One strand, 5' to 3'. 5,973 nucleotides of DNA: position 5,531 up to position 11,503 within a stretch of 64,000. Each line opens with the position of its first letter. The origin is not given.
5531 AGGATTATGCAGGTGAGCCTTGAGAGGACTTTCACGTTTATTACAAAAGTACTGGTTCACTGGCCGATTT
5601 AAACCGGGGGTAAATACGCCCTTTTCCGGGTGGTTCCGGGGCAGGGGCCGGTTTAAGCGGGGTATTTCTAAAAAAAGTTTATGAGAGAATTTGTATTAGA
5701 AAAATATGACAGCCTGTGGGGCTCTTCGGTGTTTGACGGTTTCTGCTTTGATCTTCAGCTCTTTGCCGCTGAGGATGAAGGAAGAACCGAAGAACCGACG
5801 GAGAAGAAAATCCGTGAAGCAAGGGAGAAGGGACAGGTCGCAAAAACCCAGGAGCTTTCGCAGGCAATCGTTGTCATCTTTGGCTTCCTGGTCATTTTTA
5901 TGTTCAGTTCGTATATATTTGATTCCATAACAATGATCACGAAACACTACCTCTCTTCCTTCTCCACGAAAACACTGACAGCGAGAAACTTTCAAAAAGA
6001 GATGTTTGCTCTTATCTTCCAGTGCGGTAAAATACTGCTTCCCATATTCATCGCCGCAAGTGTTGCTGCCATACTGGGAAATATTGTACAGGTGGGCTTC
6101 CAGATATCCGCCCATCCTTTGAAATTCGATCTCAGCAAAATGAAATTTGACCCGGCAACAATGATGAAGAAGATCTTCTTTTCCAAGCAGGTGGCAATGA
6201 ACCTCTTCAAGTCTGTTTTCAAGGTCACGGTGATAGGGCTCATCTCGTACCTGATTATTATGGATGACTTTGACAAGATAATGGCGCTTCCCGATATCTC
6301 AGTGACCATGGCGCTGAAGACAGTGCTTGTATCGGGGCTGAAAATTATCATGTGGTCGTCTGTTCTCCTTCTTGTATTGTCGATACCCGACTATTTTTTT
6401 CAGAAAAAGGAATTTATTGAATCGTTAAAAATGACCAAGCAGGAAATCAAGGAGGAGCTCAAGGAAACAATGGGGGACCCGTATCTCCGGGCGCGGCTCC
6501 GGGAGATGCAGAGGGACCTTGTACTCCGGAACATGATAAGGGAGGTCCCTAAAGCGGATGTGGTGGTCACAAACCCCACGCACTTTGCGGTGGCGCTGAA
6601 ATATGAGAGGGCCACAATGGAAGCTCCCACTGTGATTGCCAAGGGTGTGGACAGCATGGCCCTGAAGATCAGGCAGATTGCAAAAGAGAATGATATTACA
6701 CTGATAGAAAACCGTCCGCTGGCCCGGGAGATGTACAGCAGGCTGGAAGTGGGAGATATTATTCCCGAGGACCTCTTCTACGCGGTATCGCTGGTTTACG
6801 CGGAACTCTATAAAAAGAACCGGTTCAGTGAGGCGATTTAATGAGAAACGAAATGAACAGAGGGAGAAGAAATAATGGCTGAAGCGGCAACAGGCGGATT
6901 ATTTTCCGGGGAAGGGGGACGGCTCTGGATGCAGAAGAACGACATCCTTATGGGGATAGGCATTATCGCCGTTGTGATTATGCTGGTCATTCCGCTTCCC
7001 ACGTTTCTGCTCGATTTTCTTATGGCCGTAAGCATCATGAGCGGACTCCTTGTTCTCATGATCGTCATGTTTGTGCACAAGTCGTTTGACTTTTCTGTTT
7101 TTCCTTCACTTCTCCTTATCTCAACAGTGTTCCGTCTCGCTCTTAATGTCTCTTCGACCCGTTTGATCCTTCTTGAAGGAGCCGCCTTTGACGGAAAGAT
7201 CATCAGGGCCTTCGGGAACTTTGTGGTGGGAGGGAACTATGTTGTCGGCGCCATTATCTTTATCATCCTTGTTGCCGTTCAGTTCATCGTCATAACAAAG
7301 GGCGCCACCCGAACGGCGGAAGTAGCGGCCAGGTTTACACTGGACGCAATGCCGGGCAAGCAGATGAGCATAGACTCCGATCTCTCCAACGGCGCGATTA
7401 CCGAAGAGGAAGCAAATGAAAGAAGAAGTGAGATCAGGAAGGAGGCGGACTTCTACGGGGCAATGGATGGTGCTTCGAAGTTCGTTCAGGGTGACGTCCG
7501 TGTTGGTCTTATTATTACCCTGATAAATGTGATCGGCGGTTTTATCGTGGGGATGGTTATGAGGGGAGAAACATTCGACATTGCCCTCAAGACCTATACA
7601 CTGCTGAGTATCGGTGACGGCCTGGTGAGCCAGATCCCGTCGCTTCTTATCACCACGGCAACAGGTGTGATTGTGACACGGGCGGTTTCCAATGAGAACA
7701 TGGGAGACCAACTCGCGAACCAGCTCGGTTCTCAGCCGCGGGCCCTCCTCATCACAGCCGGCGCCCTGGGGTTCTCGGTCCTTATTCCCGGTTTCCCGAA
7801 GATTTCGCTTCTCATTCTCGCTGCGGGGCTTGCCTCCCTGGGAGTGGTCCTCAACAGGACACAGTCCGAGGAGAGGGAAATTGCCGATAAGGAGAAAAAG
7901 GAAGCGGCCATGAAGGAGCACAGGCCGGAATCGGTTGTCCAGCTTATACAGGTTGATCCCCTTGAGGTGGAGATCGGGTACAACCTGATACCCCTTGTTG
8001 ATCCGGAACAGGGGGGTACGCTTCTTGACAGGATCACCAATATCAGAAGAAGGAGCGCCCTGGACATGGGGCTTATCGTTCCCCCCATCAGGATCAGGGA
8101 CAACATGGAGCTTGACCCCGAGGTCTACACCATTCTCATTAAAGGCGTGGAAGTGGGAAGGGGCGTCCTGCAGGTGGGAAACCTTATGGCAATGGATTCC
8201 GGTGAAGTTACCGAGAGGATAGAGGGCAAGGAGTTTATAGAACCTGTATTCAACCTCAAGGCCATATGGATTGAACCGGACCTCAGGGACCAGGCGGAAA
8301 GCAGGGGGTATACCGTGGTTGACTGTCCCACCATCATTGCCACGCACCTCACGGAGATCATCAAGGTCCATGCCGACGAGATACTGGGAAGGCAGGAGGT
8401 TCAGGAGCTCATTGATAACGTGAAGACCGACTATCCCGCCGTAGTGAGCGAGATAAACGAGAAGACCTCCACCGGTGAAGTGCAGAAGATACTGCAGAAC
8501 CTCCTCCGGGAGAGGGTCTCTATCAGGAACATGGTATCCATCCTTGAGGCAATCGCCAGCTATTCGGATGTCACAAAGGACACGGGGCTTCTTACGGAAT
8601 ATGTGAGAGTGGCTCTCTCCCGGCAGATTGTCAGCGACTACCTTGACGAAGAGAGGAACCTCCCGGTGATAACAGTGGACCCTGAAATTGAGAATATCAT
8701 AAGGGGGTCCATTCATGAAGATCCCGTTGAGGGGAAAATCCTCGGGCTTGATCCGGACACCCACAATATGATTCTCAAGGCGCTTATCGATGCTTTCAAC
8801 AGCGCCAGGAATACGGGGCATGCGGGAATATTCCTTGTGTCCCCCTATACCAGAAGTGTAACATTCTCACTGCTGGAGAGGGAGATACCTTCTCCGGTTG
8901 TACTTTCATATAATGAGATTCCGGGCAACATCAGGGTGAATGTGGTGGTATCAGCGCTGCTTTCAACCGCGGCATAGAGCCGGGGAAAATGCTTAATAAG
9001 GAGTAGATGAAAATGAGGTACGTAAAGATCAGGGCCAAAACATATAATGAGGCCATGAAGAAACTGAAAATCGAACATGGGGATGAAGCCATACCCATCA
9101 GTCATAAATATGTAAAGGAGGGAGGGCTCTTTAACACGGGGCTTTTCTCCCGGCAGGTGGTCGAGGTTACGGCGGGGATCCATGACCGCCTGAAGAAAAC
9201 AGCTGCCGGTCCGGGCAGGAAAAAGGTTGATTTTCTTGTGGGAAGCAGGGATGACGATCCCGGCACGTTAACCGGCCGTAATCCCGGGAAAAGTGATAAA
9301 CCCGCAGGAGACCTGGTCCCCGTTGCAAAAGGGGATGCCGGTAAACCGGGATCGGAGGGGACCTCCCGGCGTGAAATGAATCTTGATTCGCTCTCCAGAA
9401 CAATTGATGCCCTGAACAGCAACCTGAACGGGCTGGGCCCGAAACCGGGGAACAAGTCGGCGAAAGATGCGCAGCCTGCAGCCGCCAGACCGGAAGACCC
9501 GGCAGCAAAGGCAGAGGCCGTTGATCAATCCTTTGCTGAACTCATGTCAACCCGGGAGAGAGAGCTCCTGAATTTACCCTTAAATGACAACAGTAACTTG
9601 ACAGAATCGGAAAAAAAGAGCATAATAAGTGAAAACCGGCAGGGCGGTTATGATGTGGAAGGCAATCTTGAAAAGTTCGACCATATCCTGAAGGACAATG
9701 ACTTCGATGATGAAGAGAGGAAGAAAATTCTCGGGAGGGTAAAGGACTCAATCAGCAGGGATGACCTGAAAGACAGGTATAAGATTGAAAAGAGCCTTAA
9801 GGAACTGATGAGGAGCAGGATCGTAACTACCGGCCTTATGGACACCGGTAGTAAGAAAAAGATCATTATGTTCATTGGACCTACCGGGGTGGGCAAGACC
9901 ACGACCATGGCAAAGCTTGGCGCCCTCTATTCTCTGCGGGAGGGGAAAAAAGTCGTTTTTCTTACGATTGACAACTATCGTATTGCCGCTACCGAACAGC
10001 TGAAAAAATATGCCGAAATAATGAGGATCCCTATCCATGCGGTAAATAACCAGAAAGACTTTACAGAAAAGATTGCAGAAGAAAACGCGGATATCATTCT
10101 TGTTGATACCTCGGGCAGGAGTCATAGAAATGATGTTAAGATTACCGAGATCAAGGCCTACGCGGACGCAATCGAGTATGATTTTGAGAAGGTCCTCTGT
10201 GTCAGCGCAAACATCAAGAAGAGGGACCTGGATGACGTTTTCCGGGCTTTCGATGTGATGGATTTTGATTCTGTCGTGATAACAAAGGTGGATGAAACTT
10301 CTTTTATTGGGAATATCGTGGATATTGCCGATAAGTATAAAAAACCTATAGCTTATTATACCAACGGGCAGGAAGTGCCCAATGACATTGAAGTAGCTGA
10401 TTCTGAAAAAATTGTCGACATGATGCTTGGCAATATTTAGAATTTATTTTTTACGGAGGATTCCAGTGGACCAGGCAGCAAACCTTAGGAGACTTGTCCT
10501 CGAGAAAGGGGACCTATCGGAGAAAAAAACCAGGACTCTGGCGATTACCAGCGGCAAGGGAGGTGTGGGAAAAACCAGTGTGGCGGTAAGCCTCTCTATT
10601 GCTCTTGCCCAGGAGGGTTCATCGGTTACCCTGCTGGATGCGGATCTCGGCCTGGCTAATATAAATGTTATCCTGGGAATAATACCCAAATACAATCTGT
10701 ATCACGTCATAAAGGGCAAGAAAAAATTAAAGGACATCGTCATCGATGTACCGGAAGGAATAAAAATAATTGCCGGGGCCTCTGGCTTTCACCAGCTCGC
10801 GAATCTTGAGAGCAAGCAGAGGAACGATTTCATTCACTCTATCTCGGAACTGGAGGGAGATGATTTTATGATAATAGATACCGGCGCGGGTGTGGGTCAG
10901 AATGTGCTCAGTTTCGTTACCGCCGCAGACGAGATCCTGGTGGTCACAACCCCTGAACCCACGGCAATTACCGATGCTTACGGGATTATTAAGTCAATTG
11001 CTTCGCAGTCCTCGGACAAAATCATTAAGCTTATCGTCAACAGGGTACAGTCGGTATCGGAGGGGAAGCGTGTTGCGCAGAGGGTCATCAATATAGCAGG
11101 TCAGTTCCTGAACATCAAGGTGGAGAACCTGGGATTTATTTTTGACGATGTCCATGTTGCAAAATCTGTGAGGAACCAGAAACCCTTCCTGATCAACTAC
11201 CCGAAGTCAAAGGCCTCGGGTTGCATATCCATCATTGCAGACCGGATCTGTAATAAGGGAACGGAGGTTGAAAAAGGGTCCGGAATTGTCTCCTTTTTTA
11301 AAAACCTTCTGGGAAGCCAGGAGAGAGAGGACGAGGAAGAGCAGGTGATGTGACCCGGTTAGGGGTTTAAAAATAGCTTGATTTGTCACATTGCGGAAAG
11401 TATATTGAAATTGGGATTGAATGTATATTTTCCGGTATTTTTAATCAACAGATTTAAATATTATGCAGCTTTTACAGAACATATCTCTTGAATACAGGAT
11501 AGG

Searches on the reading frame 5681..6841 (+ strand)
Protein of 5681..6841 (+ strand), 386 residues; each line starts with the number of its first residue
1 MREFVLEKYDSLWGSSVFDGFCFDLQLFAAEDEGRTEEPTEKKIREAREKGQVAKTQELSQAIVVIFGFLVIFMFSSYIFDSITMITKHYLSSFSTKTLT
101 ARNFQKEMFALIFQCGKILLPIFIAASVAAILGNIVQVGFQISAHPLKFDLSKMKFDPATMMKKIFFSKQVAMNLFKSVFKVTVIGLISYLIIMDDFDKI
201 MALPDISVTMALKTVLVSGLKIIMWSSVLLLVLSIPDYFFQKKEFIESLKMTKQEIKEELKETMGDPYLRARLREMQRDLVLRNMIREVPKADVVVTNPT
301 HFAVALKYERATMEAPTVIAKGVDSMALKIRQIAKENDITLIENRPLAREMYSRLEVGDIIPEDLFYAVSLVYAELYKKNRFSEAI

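Call 68: search_protein_families(library=pfam, proteins=[window:5681-6841:+], max_evalue=0.00001)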
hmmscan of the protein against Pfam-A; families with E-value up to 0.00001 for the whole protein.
window:5681-6841:+ (386 aa): 1 family
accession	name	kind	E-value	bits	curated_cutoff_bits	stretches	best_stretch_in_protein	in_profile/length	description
PF01312.24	Bac_export_2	-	6.2e-113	377.8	24.4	1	34-374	2-333/335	FlhB HrpN YscU SpaS Family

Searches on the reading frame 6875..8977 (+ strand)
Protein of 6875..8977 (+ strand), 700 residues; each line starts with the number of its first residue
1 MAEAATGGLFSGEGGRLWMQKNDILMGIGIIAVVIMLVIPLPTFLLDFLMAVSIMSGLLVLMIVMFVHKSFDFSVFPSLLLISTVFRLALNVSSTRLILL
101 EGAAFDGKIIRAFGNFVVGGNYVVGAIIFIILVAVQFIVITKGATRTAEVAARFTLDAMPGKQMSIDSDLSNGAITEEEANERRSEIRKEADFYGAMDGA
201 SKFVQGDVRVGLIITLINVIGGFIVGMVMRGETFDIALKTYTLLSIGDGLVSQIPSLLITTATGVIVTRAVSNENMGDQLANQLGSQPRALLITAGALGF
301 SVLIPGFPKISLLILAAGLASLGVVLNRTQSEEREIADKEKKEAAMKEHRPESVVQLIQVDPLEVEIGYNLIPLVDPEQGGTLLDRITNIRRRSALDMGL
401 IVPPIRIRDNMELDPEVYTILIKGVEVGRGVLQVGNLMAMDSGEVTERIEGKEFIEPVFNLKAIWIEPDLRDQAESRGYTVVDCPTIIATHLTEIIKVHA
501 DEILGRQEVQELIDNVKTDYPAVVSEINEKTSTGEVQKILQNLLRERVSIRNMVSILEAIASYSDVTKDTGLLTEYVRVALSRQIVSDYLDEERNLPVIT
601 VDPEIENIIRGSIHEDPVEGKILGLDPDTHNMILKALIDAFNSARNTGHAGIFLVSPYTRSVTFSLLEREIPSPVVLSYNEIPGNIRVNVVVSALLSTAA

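Call 68: search_protein_families(library=pfam, proteins=[window:6875-8977:+], max_evalue=0.00001)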
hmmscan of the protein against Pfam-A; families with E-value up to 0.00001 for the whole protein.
window:6875-8977:+ (700 aa): 1 family
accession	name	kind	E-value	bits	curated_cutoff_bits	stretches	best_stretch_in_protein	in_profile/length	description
PF00771.25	FHIPEP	-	1.5e-263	876.7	29.1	1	33-686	1-656/657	FHIPEP family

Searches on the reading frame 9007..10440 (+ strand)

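Call 68: search_protein_families(library=pfam, proteins=[window:9007-10440:+], max_evalue=0.00001)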
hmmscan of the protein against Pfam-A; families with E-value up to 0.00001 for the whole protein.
window:9007-10440:+ (477 aa): 2 families
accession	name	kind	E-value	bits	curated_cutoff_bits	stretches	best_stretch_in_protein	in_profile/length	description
PF00448.28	SRP54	-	4.2e-45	154.3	22.7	1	285-474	2-195/196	SRP54-type protein, GTPase domain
PF01656.29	CbiA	-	5.9e-07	29.9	25.4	1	291-467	6-119/125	CobQ/CobB/MinD/ParA nucleotide binding domain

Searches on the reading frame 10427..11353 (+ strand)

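Call 68: search_protein_families(library=pfam, proteins=[window:10427-11353:+], max_evalue=0.00001)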
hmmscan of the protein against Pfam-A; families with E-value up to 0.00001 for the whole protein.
window:10427-11353:+ (308 aa): 3 families
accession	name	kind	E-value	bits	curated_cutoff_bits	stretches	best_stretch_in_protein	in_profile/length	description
PF10609.15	ParA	-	1.4e-18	67.6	27.1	1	36-274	4-245/246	NUBPL iron-transfer P-loop NTPase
PF01656.29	CbiA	-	8.6e-18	64.9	25.4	1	38-254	1-125/125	CobQ/CobB/MinD/ParA nucleotide binding domain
PF13614.12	AAA_31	-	4.6e-16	59.7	27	1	36-192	2-165/177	AAA domain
